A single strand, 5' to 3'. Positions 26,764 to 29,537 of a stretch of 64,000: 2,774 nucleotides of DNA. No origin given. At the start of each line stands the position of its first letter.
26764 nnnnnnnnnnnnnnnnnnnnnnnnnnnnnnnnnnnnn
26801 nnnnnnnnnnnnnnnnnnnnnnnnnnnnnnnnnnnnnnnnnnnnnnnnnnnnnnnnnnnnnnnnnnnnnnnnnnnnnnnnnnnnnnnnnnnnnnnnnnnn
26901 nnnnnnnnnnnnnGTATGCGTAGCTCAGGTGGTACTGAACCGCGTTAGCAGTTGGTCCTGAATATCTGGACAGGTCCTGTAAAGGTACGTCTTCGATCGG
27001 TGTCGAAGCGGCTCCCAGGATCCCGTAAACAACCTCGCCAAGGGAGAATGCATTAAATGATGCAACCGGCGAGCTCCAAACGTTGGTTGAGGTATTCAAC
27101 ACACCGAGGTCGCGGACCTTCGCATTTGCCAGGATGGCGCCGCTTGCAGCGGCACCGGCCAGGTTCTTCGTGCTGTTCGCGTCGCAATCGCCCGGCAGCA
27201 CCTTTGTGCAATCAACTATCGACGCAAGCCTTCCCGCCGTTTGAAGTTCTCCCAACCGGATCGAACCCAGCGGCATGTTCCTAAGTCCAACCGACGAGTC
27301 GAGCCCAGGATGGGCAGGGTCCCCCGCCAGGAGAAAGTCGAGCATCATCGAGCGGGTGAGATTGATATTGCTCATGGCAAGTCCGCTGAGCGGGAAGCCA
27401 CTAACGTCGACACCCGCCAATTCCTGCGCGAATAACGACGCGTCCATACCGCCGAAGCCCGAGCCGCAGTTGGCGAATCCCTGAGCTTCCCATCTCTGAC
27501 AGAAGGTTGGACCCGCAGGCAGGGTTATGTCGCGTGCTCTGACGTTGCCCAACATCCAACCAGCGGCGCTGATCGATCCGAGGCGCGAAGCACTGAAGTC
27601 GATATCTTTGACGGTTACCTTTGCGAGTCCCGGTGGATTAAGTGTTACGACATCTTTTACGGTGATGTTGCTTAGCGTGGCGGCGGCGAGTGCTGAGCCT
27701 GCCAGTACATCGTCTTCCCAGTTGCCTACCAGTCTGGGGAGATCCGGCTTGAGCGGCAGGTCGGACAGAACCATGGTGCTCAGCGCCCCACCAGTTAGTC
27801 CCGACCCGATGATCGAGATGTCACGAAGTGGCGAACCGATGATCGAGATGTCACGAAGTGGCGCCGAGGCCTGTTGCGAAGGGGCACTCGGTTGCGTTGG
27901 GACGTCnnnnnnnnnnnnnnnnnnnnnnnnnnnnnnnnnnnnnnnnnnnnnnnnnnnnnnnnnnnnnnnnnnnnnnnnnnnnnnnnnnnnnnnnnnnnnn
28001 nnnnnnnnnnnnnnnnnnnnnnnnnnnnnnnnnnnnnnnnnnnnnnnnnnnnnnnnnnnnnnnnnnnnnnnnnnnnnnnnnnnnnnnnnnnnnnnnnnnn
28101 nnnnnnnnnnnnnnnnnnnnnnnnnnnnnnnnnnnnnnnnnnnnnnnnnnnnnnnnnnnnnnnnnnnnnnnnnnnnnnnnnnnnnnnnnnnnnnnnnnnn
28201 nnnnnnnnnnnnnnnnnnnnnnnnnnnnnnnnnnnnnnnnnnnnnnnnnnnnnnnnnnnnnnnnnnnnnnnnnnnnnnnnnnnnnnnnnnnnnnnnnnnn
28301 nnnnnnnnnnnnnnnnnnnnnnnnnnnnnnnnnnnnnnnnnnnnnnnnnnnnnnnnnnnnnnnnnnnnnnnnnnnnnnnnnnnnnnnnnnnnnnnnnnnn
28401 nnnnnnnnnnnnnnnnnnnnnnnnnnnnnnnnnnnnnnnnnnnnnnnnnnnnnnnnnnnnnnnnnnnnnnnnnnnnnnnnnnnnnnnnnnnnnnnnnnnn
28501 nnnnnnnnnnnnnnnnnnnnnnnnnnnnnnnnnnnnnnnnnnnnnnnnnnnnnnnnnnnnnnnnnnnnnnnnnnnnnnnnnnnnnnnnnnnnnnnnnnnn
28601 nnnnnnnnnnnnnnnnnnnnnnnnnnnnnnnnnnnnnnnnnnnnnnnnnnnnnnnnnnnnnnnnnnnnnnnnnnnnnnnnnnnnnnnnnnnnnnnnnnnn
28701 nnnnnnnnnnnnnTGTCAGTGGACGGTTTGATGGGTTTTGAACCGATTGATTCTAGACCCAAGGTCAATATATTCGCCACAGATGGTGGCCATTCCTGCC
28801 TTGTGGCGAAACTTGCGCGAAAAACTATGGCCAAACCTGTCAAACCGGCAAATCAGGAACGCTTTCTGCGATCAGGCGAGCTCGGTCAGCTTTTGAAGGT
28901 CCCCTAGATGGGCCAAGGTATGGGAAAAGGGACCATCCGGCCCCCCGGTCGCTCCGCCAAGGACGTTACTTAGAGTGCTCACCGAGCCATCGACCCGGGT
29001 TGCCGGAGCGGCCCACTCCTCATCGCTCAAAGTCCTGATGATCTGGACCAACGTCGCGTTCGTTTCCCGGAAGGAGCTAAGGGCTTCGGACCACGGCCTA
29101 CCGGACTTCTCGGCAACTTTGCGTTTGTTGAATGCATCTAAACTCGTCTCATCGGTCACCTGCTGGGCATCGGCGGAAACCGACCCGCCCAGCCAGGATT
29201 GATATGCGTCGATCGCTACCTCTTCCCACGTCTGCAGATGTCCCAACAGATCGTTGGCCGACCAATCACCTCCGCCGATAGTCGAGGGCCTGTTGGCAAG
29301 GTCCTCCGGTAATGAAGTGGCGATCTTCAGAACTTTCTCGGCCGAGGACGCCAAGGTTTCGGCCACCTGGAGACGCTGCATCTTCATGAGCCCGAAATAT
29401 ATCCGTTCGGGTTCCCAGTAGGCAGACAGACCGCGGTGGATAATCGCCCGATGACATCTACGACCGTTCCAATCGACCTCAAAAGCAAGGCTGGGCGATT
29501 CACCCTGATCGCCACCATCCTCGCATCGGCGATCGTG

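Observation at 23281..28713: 1,810-aa secreted giant protein with two arrays of an identical decapeptide (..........) maintained despite synonymous divergence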

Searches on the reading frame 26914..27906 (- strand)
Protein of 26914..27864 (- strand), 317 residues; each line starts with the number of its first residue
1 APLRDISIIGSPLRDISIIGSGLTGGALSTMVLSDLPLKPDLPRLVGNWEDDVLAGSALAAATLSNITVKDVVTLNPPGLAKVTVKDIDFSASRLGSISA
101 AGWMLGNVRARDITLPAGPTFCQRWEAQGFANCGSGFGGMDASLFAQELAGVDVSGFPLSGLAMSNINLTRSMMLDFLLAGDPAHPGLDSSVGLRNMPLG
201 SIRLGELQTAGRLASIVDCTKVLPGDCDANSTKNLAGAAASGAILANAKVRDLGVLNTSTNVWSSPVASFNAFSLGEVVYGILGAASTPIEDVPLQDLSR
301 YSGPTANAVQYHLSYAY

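Call 25: search_protein_families(library=pfam, proteins=[window:27004-27906:-], max_evalue=10)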
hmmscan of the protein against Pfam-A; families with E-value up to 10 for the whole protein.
window:27004-27906:- (301 aa): 0 families

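Call 64: search_protein_families(library=pfam, proteins=[window:26974-27864:-], max_evalue=10)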
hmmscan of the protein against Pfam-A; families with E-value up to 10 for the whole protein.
window:26974-27864:- (297 aa): 0 families
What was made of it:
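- On Pentapeptide repeat proteins: No hit in the query (calls 25, 64).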

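Call 91: search_solved_structures(query=window:26914-27864:-, max_evalue=10, show_alignments=2)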
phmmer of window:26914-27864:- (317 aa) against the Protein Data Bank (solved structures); distinct sequences matched with E-value up to 10: 3.
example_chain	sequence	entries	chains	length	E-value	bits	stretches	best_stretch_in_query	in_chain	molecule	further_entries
3ly7_A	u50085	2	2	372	0.16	14.7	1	230-288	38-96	Transcriptional activator cadC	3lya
3ly9_A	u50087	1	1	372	0.16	14.7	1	230-288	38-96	Transcriptional activator cadC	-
3ly8_A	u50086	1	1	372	0.16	14.7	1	230-288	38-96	Transcriptional activator cadC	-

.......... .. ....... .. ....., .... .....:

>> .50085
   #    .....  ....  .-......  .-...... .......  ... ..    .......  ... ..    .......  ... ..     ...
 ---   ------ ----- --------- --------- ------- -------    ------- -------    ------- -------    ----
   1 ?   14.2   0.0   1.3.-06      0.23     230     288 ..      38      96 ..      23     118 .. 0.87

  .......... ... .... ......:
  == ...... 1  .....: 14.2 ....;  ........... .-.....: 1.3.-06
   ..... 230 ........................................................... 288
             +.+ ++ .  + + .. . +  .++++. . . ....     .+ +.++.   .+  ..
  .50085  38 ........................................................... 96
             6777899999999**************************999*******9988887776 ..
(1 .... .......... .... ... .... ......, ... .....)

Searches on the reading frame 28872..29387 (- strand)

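Call 27: search_protein_families(library=pfam, proteins=[window:28872-29387:-], max_evalue=0.001)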
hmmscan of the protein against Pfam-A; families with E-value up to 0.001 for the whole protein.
window:28872-29387:- (171 aa): 4 families
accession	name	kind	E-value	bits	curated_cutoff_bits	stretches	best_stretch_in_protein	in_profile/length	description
PF08020.16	DUF1706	-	3.8e-09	37.1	24.2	1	7-125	9-128/166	Protein of unknown function (DUF1706)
PF12867.12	DinB_2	-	7.2e-07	30.1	24.8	1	15-132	5-102/128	DinB superfamily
PF11716.13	MDMPI_N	-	9.5e-06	26.8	24.2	1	16-136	5-119/140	Mycothiol maleylpyruvate isomerase N-terminal domain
PF05163.17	DinB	-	0.00014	22.4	23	0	101-138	7-44/165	DinB family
